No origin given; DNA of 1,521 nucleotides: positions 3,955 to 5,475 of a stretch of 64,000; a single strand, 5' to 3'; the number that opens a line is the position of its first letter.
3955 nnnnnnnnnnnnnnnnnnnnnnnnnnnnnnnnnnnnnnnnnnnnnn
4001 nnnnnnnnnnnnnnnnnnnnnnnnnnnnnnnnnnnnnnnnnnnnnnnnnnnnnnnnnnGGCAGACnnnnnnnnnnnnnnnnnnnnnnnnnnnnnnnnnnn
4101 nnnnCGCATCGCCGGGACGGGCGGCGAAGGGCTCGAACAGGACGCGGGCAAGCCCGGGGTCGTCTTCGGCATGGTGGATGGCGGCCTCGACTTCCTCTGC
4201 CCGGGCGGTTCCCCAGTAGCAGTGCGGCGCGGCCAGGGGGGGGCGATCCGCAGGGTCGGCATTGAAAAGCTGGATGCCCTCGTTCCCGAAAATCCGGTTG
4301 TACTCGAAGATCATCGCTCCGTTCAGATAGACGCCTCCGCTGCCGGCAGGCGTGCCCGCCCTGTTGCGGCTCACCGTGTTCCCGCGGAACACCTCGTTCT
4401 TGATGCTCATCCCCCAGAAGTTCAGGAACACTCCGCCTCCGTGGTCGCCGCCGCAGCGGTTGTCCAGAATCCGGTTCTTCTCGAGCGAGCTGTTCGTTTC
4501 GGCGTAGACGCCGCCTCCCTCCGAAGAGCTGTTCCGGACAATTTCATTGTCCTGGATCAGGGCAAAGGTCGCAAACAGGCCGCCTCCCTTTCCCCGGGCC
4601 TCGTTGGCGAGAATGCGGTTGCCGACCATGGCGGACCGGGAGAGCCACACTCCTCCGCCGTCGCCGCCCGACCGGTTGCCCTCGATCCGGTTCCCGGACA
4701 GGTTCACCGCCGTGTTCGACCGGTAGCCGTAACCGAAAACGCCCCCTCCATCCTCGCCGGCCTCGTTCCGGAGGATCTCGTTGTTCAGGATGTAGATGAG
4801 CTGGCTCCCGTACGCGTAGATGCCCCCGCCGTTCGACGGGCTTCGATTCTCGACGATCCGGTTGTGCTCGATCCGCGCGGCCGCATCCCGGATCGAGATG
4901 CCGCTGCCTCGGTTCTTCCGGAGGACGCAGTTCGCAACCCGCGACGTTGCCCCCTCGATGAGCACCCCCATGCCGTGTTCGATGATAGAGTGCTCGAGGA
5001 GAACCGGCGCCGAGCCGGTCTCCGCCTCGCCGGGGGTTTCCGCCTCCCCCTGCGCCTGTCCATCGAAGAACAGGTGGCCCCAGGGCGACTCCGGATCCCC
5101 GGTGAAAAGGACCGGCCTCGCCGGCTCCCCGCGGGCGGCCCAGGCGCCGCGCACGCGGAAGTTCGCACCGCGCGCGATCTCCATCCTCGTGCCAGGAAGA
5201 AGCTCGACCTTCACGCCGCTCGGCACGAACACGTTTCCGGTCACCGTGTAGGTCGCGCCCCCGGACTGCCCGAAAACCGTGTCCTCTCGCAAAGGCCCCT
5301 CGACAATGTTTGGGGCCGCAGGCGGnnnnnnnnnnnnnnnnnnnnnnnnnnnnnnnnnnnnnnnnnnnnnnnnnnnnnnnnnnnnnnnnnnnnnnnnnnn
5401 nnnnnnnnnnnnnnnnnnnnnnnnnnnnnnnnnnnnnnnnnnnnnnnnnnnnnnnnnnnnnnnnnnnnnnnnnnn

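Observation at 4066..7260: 1064-aa double beta-helix (NosD-like) lipoprotein inside a redox operon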

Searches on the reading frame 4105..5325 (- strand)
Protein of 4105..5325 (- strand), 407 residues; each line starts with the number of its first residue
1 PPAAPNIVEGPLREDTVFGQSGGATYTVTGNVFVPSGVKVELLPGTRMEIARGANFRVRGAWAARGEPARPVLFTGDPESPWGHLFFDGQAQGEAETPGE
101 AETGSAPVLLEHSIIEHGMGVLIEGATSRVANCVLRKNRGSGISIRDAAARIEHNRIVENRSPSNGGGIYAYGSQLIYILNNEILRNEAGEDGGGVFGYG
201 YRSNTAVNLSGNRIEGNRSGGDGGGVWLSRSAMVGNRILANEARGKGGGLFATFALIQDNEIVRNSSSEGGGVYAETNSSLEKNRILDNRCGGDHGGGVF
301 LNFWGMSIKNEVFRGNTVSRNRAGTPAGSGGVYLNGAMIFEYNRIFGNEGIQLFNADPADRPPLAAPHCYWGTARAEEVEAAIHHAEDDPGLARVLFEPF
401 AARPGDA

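Call 84: predict_structure(alignment_id=A2)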
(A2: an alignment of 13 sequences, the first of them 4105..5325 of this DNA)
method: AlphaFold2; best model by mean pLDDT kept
length: 407 residues; sequences in the alignment: 13
mean_pLDDT: 92.4   pTM: 0.91
mean pLDDT of the five models: 92.4, 91.8, 91.8, 90.6, 90.4
residues with pLDDT >= 90: 352; 70-90: 26; 50-70: 13; < 50: 16
segments of 3 or more residues with pLDDT < 50: 92-104, 306-308
pLDDT, mean of each block of 10 residues (from residue 1): 81 95 94 96 98 97 96 97 93 41 66 98 95 98 95 98 98 94 99 97 81 99 97 97 98 95 97 92 98 92 65 96 92 93 97 96 95 96 96 96 94
secondary structure, 60 per line:
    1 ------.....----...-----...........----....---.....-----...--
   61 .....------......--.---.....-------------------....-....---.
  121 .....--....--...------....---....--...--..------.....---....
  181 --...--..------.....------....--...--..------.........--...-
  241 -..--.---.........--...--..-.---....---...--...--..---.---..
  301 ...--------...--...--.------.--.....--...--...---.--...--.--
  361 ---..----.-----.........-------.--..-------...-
elements in order: E7-11 E16-18 E24-34 E39-42 E46-50 E56-58 E61-65 E72-77 E84-88 E108-111 E113-116 E120-125 E128-131 E134-136 E143-146 E150-153 E156-158 E169-173 E177-180 E183-185 E196-200 E207-210 E213-215 E226-234 E237-239 E250-258 E261-263 E273-276 E280-282 E285-287 E299-303 E312-314 E317-319 E332-336 E339-341 E344-346 E353-355 H376-382

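Call 86: fold_search(model_id=the predicted structure, library=pdb)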
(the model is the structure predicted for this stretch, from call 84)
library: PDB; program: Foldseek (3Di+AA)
matches with E <= 10: 413; with E <= 0.001: 7
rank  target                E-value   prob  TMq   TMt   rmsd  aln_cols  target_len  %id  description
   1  6f7k_A                5.3e-05  1.00  0.37  0.29   9.7       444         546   13  Crystal structure of Dettilon tailspike protein (gp208) (released 2018-12-19)
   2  6f7k_B                3.7e-04  0.97  0.23  0.18  14.3       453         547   12  Crystal structure of Dettilon tailspike protein (gp208) (released 2018-12-19)
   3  6f7d                  4.0e-04  1.00  0.39  0.31   8.8       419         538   14  Crystal structure of Dettilon tailspike protein (gp208) (released 2018-12-19)
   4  7o78_B                4.4e-04  1.00  0.36  0.31   9.8       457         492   11  Structure of the PL6 family chondroitinase B from Pseudopedobacter saltans, Pedsa3807 (released 2021-07-28)
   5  2pyg_B                5.4e-04  1.00  0.37  0.39  10.7       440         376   12  Azotobacter vinelandii Mannuronan C-5 epimerase AlgE4 A-module (released 2008-05-27)
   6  6kqt_A                7.4e-04  0.92  0.25  0.19  13.5       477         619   11  Crystal Structure of GH136 lacto-N-biosidase from Eubacterium ramulus - native protein (released 2020-06-10)
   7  4ozy                  7.8e-04  1.00  0.49  0.47   8.2       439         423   12  Crystal Structure of the periplasmic alginate epimerase AlgG T265N mutant (released 2015-03-04)
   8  1dbg_A                1.3e-03  1.00  0.37  0.32   9.8       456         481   11  CRYSTAL STRUCTURE OF CHONDROITINASE B (released 2000-01-12)
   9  7o78_A                1.4e-03  1.00  0.36  0.31   9.4       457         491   11  Structure of the PL6 family chondroitinase B from Pseudopedobacter saltans, Pedsa3807 (released 2021-07-28)
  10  2pyg_A                1.5e-03  1.00  0.37  0.39  10.1       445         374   12  Azotobacter vinelandii Mannuronan C-5 epimerase AlgE4 A-module (released 2008-05-27)
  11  8wm1_A                1.7e-03  0.99  0.28  0.25  14.4       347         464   15  DHS dehydratase (released 2024-10-02)
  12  6qps_B                2.0e-03  0.69  0.23  0.22  13.3       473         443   11  Structural characterization of a mannuronic acid specific polysaccharide family 6 lyase enzyme from human gut microbio (released 2019-09-25)
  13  2pyh_A                2.3e-03  1.00  0.41  0.44   8.5       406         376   13  Azotobacter vinelandii Mannuronan C-5 epimerase AlgE4 A-module complexed with mannuronan trisaccharide (released 2008-05-27)
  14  9cdv_A                2.5e-03  0.98  0.29  0.26  11.4       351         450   13  Crystal Structure of Rhombotarget A (released 2025-07-02)
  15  1ofm_A                2.7e-03  1.00  0.40  0.35  10.2       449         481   12  CRYSTAL STRUCTURE OF CHONDROITINASE B COMPLEXED TO CHONDROITIN 4-SULFATE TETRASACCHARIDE (released 2004-04-19)
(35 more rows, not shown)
